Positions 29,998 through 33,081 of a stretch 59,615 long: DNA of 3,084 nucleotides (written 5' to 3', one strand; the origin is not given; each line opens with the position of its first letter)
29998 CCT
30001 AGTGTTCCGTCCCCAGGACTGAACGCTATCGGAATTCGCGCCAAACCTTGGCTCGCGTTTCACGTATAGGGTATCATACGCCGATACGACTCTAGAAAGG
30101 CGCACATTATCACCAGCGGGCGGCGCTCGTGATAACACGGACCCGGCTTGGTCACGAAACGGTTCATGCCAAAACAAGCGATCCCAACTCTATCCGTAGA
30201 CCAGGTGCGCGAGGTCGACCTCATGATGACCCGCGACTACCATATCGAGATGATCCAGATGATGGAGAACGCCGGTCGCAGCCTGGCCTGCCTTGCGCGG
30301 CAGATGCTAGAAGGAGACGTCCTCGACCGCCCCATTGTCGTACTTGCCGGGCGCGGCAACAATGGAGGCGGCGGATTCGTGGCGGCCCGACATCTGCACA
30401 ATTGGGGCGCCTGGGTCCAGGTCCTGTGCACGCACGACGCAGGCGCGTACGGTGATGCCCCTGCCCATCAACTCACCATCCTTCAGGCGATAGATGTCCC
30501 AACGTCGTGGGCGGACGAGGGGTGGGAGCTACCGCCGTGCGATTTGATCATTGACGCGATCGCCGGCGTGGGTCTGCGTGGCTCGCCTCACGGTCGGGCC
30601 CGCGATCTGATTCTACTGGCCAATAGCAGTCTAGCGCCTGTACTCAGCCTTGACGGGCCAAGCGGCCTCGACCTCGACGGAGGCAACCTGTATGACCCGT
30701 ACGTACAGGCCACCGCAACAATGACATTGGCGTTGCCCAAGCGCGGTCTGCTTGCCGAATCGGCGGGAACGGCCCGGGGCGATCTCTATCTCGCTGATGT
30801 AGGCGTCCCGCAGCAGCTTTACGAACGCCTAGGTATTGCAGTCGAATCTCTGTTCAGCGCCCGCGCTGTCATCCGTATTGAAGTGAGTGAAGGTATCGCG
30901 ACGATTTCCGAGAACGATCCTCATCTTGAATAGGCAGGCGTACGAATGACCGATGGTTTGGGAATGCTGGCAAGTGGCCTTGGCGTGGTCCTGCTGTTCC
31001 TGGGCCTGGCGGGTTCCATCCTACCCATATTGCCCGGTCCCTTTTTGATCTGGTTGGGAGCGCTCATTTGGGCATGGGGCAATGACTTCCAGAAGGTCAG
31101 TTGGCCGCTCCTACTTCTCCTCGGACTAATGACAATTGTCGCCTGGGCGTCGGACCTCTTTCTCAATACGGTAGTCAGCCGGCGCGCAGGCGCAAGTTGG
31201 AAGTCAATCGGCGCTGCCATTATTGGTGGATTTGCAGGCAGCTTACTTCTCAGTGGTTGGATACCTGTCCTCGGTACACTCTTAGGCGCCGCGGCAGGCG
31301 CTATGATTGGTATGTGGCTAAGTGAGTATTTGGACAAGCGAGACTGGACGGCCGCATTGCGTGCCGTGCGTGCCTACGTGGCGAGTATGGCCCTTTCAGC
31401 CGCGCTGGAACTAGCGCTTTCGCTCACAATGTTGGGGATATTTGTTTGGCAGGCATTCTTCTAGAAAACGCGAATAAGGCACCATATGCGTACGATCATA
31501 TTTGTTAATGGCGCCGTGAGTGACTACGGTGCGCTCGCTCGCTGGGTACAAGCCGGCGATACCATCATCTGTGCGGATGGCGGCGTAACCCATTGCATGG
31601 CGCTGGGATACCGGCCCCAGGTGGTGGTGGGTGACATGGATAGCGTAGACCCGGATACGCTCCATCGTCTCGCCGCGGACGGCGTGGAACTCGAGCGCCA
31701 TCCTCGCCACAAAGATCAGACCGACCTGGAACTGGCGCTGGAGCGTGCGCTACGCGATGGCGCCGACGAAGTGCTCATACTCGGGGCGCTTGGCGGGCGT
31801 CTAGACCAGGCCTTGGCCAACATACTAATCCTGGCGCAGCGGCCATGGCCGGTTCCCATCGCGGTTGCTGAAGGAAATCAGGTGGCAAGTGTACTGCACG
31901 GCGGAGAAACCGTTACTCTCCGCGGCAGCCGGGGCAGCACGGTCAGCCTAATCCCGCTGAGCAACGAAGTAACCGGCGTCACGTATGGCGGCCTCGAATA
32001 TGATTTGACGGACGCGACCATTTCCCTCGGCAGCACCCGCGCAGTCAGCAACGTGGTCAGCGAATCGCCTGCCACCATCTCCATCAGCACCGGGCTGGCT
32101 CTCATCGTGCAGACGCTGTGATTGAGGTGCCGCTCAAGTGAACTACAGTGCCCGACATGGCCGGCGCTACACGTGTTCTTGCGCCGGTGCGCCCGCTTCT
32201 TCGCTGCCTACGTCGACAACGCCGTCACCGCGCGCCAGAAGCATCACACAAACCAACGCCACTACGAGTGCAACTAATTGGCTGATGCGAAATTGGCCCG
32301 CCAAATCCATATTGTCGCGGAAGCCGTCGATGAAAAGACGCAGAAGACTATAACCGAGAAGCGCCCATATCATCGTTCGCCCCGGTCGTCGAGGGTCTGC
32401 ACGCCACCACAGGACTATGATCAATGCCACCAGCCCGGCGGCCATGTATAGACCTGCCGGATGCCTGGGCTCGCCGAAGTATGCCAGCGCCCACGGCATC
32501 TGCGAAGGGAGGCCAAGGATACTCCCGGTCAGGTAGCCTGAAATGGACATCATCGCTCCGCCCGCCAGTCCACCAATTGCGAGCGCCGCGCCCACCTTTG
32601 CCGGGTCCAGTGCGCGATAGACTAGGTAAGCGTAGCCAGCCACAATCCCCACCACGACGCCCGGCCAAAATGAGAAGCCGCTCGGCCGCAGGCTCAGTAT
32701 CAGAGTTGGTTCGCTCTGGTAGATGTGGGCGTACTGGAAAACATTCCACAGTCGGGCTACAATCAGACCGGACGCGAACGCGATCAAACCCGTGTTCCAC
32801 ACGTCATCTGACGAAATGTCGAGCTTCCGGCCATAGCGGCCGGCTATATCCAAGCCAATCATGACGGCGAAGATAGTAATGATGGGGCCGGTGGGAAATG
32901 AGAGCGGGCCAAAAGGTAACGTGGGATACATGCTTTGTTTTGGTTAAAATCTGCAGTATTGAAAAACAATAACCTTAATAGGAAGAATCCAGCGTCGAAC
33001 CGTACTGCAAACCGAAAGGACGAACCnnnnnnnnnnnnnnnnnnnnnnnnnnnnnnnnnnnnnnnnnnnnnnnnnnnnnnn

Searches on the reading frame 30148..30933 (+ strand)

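Call 45: search_protein_families(library=pfam, proteins=[window:30148-30933:+], max_evalue=0.0001)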
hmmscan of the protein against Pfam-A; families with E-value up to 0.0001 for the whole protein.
window:30148-30933:+ (261 aa): 1 family
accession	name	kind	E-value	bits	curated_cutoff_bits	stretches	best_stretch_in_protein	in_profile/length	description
PF03853.21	YjeF_N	-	1.8e-38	132.6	24.9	1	37-200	3-169/169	YjeF-related protein N-terminus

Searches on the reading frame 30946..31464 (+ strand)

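Call 46: search_protein_families(library=pfam, proteins=[window:30946-31464:+], max_evalue=0.0001)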
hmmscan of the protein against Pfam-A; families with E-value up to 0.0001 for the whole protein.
window:30946-31464:+ (172 aa): 1 family
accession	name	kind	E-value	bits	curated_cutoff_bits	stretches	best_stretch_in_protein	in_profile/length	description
PF04306.18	DUF456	-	6.1e-29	101.5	29.4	1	25-169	1-138/139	Protein of unknown function (DUF456)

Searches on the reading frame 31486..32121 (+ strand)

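Call 46: search_protein_families(library=pfam, proteins=[window:31486-32121:+], max_evalue=0.0001)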
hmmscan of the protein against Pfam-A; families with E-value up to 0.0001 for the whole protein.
window:31486-32121:+ (211 aa): 2 families
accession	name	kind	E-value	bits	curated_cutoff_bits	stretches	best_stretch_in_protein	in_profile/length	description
PF04263.21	TPK_catalytic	-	4.8e-29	101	30.7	1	21-118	5-103/113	Thiamin pyrophosphokinase, catalytic domain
PF04265.19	TPK_B1_binding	-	3.7e-14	52.6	22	1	149-204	10-66/67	Thiamin pyrophosphokinase, vitamin B1 binding domain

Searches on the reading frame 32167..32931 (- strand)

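Call 46: search_protein_families(library=pfam, proteins=[window:32167-32931:-], max_evalue=0.0001)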
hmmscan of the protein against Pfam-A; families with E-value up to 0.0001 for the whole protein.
window:32167-32931:- (254 aa): 1 family
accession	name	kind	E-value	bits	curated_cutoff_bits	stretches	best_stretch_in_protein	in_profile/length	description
PF01790.23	LGT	-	1.4e-28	100.3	24.9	1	17-233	16-239/240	Prolipoprotein diacylglyceryl transferase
